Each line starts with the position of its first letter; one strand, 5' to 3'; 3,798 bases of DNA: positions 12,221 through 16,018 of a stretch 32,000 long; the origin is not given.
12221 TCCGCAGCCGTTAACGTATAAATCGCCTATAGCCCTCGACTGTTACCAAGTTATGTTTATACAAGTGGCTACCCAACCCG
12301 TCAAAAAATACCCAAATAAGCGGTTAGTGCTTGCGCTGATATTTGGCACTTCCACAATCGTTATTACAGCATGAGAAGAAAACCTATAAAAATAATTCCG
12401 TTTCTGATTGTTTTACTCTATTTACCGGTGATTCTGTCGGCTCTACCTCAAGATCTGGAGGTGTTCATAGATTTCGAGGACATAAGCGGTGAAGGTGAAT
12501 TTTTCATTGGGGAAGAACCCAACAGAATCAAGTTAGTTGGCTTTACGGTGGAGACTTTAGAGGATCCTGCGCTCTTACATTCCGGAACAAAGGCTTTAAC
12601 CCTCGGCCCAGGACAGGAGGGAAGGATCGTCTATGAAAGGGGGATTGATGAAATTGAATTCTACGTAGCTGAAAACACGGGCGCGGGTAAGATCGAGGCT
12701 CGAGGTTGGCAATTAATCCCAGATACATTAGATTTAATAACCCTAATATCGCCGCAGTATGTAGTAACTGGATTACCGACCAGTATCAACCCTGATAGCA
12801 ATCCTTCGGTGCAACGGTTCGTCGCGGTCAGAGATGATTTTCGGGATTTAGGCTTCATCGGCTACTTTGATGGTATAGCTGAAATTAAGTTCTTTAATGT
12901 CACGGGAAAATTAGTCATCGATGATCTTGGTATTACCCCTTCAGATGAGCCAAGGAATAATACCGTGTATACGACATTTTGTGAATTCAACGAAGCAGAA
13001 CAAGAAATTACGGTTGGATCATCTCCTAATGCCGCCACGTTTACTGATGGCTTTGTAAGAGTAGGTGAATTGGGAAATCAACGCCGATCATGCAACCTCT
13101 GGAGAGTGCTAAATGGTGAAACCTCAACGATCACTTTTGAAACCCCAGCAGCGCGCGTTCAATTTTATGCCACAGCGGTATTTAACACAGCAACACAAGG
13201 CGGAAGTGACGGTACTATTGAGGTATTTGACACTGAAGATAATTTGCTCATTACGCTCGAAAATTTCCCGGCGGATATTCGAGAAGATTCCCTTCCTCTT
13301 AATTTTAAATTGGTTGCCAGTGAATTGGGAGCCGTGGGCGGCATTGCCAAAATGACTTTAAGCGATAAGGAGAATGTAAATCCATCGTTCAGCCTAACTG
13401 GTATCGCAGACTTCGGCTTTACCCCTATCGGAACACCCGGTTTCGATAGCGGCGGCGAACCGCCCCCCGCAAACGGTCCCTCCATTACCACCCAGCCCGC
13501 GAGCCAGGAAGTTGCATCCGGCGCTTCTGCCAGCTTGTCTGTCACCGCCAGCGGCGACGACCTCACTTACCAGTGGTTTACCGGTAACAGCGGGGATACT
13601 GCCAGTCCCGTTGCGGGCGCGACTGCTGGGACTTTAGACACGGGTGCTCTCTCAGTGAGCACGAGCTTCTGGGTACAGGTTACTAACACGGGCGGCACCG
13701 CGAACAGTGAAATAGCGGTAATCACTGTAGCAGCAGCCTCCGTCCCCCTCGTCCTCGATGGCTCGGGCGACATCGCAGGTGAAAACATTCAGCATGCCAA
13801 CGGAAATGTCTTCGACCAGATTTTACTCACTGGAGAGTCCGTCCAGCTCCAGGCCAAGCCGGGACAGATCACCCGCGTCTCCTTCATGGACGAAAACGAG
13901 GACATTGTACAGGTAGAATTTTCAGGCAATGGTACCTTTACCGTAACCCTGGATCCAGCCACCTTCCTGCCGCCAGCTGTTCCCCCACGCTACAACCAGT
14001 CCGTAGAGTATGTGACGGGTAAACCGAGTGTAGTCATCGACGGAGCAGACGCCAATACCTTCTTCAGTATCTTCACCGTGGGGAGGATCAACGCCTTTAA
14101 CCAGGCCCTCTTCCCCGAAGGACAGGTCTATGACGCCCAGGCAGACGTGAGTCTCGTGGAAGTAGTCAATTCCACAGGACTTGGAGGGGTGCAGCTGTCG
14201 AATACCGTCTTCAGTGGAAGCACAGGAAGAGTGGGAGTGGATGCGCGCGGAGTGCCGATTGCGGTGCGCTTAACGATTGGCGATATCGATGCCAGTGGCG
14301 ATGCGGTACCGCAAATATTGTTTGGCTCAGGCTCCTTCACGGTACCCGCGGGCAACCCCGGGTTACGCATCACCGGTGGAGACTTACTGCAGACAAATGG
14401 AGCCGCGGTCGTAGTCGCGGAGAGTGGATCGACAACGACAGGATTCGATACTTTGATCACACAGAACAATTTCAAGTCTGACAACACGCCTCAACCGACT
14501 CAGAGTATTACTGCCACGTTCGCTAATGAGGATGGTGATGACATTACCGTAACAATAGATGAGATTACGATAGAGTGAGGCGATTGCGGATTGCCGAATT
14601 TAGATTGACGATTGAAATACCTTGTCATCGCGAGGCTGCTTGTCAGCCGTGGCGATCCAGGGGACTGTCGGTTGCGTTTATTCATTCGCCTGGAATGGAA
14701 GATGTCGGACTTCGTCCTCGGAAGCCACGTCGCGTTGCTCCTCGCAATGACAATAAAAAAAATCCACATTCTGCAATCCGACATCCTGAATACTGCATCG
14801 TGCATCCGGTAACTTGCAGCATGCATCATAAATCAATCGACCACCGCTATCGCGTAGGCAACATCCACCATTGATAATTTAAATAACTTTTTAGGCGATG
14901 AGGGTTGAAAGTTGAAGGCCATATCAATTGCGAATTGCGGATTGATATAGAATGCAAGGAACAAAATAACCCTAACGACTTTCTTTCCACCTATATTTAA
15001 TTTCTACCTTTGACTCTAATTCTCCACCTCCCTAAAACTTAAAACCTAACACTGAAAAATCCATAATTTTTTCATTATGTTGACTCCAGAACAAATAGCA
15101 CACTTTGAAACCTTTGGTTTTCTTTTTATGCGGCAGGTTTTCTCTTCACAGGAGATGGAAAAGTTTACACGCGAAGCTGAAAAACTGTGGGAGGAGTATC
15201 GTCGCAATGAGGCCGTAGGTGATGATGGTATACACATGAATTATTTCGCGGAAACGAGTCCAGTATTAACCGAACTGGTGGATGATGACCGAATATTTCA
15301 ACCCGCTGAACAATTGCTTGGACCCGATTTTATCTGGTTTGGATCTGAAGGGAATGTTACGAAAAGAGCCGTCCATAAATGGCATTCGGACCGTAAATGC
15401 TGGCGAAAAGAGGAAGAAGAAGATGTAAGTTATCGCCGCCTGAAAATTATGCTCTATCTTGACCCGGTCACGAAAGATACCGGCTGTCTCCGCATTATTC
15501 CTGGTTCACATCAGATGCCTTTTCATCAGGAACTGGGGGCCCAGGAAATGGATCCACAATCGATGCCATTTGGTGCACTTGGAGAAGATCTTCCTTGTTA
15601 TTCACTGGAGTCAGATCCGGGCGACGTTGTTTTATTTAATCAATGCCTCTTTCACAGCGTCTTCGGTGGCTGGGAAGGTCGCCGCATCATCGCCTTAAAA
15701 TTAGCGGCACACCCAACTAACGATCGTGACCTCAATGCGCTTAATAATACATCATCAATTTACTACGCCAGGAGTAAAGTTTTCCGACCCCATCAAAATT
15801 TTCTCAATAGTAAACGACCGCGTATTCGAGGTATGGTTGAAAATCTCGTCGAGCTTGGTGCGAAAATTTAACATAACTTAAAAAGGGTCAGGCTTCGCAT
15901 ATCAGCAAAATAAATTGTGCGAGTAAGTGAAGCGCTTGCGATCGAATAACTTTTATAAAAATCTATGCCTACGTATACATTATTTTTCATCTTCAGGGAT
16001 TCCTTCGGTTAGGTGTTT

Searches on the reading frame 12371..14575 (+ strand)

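Call 10: search_protein_families(library=pfam, proteins=[window:12371-14575:+], max_evalue=0.00001)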
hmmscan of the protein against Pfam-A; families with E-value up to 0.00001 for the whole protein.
window:12371-14575:+ (735 aa): 1 family
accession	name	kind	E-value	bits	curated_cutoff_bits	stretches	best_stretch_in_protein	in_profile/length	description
PF19081.6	Ig_7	-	3.6e-08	34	27.3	1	371-453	2-80/84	Ig-like domain CHU_C associated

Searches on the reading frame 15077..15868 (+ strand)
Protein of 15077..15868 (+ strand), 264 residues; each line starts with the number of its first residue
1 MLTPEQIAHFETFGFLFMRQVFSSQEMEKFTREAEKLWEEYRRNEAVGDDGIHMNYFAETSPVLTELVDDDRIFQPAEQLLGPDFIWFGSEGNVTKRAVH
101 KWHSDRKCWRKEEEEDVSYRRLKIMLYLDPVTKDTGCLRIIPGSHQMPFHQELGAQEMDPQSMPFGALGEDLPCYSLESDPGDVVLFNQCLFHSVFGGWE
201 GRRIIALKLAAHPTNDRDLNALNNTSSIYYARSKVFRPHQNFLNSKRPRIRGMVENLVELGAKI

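Call 10: search_protein_families(library=pfam, proteins=[window:15077-15868:+], max_evalue=0.00001)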
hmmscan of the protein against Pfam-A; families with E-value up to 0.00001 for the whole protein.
window:15077-15868:+ (264 aa): 1 family
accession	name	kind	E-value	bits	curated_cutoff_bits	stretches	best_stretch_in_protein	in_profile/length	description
PF05721.19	PhyH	-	6.3e-21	76.1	22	1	10-193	1-200/213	Phytanoyl-CoA dioxygenase (PhyH)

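Call 74: search_protein_families(library=padloc, proteins=[window:15077-15868:+], max_evalue=0.001)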
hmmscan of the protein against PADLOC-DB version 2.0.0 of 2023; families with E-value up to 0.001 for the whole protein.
window:15077-15868:+ (264 aa): 0 families
